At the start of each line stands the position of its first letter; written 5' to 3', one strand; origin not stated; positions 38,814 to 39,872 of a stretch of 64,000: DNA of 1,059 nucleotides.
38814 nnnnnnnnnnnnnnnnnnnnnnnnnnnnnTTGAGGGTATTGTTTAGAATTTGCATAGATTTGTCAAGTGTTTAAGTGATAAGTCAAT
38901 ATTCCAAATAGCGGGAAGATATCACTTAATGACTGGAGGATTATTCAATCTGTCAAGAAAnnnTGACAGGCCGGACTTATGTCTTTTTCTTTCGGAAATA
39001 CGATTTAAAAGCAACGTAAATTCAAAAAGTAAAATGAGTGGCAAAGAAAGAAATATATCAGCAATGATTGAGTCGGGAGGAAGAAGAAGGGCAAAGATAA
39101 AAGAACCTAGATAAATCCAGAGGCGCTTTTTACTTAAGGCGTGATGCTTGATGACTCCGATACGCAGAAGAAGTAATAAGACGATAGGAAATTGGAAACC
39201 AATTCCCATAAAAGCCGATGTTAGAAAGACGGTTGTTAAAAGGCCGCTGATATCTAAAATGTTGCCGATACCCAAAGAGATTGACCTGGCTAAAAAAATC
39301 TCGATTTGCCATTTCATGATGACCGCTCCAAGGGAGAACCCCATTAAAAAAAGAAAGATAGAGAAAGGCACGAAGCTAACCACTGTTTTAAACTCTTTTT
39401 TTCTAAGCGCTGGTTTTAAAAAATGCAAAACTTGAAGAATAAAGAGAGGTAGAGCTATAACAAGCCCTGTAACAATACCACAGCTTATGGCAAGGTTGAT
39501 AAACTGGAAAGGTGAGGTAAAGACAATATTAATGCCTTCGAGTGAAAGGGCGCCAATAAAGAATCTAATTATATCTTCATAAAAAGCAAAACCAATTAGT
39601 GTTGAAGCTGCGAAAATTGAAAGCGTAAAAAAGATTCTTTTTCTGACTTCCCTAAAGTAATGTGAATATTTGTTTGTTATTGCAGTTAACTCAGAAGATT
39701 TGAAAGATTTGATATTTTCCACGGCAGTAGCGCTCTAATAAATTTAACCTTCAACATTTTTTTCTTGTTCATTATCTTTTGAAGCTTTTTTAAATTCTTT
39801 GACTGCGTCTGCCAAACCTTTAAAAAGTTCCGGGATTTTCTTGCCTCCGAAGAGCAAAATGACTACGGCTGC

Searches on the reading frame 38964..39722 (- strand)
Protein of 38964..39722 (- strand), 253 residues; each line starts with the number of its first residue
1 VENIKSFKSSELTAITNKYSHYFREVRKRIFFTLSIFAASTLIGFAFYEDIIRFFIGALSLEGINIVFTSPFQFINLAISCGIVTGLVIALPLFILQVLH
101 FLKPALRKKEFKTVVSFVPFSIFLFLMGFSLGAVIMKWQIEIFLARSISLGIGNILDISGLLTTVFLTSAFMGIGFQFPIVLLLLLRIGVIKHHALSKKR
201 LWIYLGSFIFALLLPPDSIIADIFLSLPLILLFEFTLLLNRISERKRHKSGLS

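Call 83: find_related_loci(query=A4, collection=metagenome_contigs, flank=4000)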
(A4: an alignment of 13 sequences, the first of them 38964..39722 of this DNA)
Query A4 (253 aa) in metagenome_contigs; peptide patterns used: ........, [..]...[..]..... (x = any residue, [..] = any of these).
388 stretches matched a pattern; 336 encode a relative of the query (tblastn E <= 1e-3); the best 80 are kept; 80 distinct loci.
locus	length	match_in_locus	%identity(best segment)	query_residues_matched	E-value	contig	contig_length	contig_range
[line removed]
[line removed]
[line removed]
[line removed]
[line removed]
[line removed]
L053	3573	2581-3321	68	1-247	1e-115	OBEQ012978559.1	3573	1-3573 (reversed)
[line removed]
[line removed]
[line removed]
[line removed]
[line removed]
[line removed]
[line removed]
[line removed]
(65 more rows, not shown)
